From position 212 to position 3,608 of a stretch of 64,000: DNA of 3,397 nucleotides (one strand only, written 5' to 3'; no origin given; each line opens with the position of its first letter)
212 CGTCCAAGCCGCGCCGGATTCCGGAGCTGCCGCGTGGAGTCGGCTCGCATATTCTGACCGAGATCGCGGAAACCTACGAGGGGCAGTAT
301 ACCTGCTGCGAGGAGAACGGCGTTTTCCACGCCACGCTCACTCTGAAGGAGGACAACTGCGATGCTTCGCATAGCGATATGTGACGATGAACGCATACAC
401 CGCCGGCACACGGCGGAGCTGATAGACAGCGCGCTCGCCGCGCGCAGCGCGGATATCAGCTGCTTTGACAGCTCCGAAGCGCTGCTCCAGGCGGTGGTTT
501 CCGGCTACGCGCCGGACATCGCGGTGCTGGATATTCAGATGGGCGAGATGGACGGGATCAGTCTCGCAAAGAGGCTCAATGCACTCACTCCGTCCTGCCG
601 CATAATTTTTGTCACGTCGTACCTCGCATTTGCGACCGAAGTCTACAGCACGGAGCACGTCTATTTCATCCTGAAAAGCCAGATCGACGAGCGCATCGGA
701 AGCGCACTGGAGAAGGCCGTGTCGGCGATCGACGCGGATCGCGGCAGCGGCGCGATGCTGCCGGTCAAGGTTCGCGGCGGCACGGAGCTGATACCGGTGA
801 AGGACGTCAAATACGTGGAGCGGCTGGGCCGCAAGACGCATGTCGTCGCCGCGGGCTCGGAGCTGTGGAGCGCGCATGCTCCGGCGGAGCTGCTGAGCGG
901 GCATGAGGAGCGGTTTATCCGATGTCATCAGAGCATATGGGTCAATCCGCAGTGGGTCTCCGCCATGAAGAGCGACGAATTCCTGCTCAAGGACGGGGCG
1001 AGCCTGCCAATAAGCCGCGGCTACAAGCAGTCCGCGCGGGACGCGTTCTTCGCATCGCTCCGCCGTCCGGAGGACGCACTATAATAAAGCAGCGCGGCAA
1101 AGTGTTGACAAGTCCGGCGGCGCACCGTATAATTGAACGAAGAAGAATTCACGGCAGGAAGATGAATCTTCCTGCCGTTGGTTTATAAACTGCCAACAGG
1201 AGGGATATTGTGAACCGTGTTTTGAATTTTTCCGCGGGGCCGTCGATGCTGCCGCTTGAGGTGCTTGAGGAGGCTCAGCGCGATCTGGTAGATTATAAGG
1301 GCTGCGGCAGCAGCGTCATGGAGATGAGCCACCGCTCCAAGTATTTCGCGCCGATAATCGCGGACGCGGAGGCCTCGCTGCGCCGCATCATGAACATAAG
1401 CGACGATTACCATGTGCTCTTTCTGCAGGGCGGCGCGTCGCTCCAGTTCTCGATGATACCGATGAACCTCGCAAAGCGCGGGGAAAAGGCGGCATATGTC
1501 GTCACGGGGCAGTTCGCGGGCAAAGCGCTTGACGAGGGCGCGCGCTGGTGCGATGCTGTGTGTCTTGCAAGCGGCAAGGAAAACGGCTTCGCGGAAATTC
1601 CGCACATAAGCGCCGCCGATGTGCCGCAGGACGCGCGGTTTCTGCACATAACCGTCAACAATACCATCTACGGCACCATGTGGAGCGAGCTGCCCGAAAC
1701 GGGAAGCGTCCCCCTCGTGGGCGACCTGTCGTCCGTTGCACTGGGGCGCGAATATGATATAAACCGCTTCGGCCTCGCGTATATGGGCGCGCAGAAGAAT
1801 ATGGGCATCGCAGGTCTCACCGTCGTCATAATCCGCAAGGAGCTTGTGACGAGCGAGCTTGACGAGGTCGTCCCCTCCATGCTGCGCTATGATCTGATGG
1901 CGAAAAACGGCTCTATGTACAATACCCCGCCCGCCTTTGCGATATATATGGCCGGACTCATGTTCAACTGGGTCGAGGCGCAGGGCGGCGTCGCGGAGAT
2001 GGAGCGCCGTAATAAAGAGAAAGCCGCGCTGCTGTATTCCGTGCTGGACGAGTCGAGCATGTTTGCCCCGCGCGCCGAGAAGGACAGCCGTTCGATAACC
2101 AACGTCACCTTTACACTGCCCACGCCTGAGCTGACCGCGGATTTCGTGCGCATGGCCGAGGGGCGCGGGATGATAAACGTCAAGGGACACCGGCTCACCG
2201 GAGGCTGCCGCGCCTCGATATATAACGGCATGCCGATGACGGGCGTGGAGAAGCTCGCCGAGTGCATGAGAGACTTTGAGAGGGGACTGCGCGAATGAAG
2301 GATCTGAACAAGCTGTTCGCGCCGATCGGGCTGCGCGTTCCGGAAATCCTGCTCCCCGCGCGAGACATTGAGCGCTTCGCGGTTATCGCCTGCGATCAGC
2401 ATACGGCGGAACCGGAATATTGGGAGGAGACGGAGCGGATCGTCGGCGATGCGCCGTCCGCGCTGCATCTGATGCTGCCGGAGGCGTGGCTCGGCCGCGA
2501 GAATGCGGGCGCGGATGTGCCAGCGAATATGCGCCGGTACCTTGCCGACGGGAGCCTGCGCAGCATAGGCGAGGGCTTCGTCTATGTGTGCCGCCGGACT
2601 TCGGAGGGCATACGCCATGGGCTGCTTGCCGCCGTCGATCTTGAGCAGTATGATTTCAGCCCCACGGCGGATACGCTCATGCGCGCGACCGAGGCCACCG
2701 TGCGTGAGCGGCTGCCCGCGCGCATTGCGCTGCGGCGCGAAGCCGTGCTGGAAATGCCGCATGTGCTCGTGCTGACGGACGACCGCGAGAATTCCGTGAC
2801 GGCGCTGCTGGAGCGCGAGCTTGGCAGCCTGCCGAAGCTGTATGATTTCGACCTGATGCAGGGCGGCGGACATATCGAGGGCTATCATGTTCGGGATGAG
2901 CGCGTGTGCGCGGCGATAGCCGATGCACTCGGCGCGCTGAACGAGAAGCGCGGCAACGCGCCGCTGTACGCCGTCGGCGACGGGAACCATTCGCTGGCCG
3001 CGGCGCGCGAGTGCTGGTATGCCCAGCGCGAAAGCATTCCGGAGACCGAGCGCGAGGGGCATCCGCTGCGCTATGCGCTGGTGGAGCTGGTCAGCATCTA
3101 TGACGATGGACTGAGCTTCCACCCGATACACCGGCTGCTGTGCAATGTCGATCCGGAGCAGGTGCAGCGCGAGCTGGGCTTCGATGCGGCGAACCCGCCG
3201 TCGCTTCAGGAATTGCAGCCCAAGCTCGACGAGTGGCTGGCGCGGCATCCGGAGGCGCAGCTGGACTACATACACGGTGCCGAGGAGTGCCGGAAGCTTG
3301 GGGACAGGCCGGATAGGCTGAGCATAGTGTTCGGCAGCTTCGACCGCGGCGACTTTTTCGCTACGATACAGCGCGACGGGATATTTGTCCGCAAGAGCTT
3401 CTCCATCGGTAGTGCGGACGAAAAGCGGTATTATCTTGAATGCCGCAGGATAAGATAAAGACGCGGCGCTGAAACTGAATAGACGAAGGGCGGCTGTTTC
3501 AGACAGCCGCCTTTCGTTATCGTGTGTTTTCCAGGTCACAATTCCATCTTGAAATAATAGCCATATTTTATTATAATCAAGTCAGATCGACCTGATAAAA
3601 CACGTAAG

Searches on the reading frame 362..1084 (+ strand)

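Call 72: search_protein_families(library=pfam, proteins=[window:362-1084:+], max_evalue=0.000001)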
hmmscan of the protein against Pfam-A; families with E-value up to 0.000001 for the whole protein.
window:362-1084:+ (240 aa): 2 families
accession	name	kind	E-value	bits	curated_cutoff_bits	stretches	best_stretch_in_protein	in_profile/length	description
PF00072.30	Response_reg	-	9.5e-14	52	30.2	1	4-114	1-108/111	Response regulator receiver domain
PF04397.21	LytTR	-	1.1e-11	45.3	22.6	1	141-227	3-95/98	LytTr DNA-binding domain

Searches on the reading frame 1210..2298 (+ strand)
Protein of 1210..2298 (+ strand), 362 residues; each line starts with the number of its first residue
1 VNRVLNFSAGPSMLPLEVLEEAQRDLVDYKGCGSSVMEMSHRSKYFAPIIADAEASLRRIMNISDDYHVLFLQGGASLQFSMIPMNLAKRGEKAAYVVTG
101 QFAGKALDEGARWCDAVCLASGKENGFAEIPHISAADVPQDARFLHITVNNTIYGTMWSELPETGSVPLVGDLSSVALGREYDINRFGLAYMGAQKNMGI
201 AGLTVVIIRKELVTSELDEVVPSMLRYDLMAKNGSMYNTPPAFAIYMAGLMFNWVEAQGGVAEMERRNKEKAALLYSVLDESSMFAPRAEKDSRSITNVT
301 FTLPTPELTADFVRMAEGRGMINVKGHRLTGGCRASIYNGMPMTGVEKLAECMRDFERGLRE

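Call 72: search_protein_families(library=pfam, proteins=[window:1210-2298:+], max_evalue=0.000001)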
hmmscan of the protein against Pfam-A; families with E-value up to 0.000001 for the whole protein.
window:1210-2298:+ (362 aa): 1 family
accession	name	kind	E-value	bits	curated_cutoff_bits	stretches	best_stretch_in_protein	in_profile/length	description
PF00266.25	Aminotran_5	-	9.9e-35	120.6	21.5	1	4-349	1-371/371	Aminotransferase class-V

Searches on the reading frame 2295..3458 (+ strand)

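Call 72: search_protein_families(library=pfam, proteins=[window:2295-3458:+], max_evalue=0.000001)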
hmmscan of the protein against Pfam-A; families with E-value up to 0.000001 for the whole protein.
window:2295-3458:+ (387 aa): 1 family
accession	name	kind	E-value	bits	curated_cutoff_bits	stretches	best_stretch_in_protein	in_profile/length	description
PF06245.16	DUF1015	-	2.6e-49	168.4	25.8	1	21-291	10-275/325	Protein of unknown function (DUF1015)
